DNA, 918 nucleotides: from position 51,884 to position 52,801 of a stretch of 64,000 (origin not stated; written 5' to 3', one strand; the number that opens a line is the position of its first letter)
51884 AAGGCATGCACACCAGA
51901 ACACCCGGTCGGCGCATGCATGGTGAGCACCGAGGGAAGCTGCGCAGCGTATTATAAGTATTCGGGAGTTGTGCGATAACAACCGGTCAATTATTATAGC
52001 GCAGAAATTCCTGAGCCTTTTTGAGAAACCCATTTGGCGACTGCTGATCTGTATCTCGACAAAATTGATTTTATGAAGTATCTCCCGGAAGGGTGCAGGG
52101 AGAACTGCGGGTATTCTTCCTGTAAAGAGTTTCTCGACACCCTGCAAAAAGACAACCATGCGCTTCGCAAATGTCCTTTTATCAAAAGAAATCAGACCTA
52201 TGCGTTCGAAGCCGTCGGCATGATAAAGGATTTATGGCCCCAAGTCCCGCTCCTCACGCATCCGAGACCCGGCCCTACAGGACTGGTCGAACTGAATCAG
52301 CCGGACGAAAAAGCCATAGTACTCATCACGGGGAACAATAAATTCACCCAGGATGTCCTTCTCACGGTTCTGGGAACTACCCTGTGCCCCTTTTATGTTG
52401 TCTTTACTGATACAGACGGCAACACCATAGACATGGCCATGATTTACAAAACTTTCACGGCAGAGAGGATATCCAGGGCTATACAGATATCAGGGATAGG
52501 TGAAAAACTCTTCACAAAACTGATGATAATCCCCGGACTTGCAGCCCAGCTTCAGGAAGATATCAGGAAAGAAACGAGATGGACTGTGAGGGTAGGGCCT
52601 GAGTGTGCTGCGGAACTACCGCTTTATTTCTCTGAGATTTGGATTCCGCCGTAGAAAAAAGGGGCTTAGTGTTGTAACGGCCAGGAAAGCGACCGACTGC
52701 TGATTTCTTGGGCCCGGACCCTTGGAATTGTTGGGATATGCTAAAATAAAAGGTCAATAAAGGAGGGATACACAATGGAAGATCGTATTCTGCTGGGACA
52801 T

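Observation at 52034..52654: Mini corrinoid/Fe-S-type protein between hypD and hypE in a hyp cluster that lacks hypC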

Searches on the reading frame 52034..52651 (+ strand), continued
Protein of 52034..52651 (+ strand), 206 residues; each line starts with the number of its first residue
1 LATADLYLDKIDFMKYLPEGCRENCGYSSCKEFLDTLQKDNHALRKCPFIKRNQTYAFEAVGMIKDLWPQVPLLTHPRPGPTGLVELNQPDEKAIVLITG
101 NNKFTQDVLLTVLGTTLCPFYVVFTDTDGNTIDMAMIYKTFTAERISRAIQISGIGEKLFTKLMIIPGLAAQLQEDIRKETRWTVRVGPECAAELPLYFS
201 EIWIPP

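Call 42: search_solved_structures(query=A3, max_evalue=1, show_alignments=5)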
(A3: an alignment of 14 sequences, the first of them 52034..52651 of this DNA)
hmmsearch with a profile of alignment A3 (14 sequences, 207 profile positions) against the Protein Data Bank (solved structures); distinct sequences matched with E-value up to 1: 5.
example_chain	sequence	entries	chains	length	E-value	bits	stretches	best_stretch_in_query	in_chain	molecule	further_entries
2h9a_A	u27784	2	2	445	1.5e-25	93.3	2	76-204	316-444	Carbon monoxide dehydrogenase corrinoid/iron-sulfur protein, gamma subunit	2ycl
4c1n_A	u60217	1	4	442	5.8e-25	91.4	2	76-203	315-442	CARBON MONOXIDE DEHYDROGENASE CORRINOID/IRON-SULFUR PROTEIN, GAMMA SUBUNIT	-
4djd_C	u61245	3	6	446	9.4e-24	87.5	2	75-192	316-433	Corrinoid/iron-sulfur protein large subunit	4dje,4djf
9fzy_F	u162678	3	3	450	6.5e-16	61.8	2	76-187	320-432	Corrinoid iron-sulfur protein large subunit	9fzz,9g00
7a6h_D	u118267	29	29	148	0.39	13.6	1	12-66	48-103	DNA-directed RNA polymerase III subunit RPC9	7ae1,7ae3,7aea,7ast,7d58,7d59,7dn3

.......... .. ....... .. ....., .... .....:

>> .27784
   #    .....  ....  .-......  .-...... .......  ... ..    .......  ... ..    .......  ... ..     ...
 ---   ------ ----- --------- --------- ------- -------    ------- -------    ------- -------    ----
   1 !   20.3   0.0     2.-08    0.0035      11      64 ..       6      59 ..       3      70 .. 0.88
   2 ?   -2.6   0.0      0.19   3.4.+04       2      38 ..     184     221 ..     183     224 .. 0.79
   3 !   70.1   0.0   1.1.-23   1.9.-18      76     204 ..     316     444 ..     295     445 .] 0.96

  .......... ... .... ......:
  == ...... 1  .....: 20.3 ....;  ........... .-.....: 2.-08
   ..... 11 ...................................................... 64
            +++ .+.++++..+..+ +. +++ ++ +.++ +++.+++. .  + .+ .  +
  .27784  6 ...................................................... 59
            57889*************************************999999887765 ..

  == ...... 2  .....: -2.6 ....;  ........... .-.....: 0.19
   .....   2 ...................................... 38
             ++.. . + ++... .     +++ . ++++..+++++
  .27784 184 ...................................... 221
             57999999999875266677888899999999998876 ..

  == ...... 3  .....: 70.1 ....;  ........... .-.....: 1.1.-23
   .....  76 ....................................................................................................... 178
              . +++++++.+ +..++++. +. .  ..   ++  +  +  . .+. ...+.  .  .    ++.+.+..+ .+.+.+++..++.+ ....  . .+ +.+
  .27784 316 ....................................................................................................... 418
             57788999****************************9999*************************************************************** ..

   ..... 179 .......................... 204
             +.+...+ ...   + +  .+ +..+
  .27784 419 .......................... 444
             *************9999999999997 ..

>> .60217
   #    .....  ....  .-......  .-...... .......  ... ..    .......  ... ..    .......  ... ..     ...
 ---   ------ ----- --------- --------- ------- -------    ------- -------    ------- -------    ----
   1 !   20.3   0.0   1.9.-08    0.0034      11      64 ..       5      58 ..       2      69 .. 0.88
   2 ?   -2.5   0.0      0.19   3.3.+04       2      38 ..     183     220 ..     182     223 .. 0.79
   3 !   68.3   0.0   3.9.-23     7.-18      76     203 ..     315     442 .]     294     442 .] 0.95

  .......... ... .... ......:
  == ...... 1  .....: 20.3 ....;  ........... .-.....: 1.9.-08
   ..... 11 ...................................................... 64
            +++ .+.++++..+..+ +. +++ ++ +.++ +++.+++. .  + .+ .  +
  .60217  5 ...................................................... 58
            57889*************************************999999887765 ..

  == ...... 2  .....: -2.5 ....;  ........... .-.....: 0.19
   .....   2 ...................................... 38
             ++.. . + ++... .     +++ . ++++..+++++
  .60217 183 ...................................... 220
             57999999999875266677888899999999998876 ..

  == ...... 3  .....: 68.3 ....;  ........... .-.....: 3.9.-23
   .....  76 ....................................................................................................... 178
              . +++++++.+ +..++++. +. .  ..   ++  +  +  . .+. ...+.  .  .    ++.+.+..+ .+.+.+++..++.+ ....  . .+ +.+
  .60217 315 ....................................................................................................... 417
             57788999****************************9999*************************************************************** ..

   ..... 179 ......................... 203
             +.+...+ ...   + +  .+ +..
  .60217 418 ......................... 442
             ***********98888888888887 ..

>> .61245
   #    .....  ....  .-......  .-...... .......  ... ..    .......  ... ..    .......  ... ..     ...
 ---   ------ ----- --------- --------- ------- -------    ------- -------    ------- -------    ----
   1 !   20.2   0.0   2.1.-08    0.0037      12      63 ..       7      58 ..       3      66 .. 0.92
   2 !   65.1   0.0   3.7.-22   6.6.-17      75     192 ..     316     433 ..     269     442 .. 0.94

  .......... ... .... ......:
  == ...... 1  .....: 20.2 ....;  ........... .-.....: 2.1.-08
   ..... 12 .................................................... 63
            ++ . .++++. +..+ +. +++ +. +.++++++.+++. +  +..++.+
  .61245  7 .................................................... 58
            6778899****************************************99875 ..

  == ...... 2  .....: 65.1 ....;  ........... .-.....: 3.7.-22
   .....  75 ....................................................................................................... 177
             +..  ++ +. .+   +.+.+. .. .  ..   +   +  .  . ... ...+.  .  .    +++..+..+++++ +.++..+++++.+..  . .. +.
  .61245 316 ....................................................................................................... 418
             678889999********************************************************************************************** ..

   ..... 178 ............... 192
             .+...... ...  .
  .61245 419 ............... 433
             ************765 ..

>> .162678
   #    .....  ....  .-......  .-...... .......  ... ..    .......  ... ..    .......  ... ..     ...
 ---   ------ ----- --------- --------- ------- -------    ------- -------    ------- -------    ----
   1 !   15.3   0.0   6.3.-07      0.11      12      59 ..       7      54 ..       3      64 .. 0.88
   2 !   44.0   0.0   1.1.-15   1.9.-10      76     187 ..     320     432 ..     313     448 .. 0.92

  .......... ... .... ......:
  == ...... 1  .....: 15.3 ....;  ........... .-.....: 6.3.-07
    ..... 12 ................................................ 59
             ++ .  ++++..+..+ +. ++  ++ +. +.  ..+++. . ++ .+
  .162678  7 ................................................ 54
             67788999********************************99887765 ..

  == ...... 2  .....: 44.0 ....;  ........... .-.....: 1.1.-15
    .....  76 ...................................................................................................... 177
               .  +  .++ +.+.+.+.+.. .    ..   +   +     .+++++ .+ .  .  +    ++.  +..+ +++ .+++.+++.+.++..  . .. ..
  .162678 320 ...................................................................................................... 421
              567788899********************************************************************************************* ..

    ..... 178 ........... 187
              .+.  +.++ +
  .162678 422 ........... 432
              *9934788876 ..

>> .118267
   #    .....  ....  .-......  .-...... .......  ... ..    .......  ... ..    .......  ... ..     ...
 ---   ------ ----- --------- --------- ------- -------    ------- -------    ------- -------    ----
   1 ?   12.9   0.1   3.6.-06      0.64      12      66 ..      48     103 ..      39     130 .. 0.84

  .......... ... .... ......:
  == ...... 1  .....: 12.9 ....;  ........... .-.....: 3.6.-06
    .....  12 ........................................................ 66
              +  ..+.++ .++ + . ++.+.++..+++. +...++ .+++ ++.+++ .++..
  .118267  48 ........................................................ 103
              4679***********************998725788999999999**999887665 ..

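Call 57: find_encoding_contigs(protein=P0161, flank=7000, max_places=4)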
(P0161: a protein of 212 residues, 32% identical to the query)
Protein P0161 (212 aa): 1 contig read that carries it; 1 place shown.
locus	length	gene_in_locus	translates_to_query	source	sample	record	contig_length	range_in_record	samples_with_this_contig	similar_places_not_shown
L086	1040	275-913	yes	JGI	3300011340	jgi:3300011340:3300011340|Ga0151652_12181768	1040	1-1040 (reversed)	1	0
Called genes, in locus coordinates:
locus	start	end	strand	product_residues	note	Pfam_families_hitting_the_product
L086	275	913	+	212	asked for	PF04060:FeS, PF03599:CdhD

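Call 58: find_encoding_contigs(protein=P0166, flank=7000, max_places=4)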
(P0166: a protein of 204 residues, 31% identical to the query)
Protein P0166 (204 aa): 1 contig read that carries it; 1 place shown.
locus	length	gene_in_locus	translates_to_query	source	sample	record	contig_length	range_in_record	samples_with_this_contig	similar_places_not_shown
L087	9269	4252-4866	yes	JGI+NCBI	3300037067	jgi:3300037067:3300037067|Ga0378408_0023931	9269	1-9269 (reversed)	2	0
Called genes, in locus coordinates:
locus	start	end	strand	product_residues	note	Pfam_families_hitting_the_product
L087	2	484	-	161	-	PF01979:Amidohydro_1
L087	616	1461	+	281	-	PF23023:Anti-Pycsar_Apyc1 (weak), PF00753:Lactamase_B (faint), PF13483:Lactamase_B_3, PF12706:Lactamase_B_2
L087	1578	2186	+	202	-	PF02492:cobW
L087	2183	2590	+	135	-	-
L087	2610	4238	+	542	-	PF17651:Raco_middle, PF14574:RACo_C_ter, PF00037:Fer4 (faint), PF12837:Fer4_6 (faint), PF12838:Fer4_7, PF13187:Fer4_9 (weak), PF14697:Fer4_21 (faint)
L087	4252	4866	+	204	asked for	PF04060:FeS, PF03599:CdhD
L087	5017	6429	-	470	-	-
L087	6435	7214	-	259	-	PF02607:B12-binding_2, PF02310:B12-binding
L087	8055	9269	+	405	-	PF01909:NTP_transf_2, PF09249:tRNA_NucTransf2, PF21133:CAA_C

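Call 59: find_encoding_contigs(protein=P0158, flank=7000, max_places=4)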
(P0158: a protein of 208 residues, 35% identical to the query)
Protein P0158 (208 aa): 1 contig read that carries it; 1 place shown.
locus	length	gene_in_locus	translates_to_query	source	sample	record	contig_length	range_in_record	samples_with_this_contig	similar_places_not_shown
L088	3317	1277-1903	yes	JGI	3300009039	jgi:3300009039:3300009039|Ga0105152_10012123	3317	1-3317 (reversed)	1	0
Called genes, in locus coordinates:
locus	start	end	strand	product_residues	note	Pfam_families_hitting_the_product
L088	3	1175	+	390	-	?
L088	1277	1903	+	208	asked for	PF04060:FeS, PF03599:CdhD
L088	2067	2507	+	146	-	-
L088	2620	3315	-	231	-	?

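Call 60: find_encoding_contigs(protein=P0187, flank=7000, max_places=4)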
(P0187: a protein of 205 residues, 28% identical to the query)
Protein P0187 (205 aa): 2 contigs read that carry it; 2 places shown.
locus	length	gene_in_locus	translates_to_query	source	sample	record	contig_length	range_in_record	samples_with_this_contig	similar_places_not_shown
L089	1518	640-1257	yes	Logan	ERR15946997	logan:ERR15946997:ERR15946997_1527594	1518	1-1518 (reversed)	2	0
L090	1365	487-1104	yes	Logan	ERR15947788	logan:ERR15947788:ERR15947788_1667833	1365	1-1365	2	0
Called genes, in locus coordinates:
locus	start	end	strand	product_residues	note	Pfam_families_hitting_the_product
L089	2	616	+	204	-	?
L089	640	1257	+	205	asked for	PF04060:FeS, PF03599:CdhD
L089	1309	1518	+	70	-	?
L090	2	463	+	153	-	?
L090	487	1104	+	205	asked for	PF04060:FeS, PF03599:CdhD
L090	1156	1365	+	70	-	?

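Call 61: find_encoding_contigs(protein=P0135, flank=7000, max_places=4)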
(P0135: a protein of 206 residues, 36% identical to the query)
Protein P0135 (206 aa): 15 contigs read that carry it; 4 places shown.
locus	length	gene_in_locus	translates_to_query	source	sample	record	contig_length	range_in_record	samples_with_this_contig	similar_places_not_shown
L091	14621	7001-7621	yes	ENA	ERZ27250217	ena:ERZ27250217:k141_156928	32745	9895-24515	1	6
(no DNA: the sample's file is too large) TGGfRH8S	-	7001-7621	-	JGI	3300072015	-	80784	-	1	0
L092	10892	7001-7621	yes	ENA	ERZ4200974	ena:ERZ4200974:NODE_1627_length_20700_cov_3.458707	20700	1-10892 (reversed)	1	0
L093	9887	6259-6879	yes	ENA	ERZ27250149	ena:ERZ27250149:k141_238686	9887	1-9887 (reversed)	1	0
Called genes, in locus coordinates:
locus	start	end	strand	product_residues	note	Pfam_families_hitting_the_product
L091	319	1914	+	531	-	PF02310:B12-binding, PF04055:Radical_SAM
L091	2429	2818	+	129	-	PF03100:CcmE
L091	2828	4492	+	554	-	PF01578:Cytochrom_C_asm, PF16327:CcmF_C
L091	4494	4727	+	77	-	-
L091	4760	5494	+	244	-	PF13175:AAA_15 (faint), PF00005:ABC_tran, PF13166:AAA_13 (faint), PF13304:AAA_21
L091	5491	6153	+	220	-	PF01061:ABC2_membrane, PF03379:CcmB, PF12698:ABC2_membrane_3 (weak)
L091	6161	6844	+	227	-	PF01578:Cytochrom_C_asm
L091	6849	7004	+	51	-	-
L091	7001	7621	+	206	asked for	PF03599:CdhD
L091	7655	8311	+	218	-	PF09335:VTT_dom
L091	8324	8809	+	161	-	PF10107:Endonuc_Holl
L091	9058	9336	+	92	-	-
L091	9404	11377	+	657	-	PF00270:DEAD (faint), PF04851:ResIII, PF17757:UvrB_inter, PF27431:UvrB_3rd, PF00271:Helicase_C, PF12344:UvrB, PF02151:UVR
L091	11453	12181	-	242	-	PF00072:Response_reg, PF00196:GerE, PF08281:Sigma70_r4_2 (weak)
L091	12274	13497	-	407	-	PF01590:GAF, PF13185:GAF_2, PF13492:GAF_3, PF07730:HisKA_3, PF13581:HATPase_c_2 (weak), PF02518:HATPase_c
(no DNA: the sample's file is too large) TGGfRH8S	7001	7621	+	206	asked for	PF03599:CdhD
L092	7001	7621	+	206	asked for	PF03599:CdhD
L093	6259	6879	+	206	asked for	PF03599:CdhD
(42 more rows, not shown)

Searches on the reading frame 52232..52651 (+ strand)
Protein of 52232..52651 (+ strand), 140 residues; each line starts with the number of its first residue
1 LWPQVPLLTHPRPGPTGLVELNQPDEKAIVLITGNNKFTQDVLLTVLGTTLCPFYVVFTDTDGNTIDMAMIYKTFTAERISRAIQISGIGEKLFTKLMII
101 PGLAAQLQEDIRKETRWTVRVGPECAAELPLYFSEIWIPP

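Call 41: search_protein_families(library=ncbifam, proteins=[window:52232-52651:+], max_evalue=0.01)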
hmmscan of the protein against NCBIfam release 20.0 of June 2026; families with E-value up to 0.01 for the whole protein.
seq(140 aa): 3 families
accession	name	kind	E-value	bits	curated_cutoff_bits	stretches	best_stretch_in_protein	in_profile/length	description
NF003195.0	PRK04165.1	equivalog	3e-21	75.8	306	1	16-137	326-447/450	acetyl-CoA decarbonylase/synthase complex subunit gamma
NF043039.1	HgcAB_like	equivalog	3.1e-17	63.2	285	1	10-134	12-136/350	HgcAB-like fusion protein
NF040863.1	HgcA_corrinoid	equivalog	6.7e-11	41.9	275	1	16-134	32-150/325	mercury methylation corrinoid protein HgcA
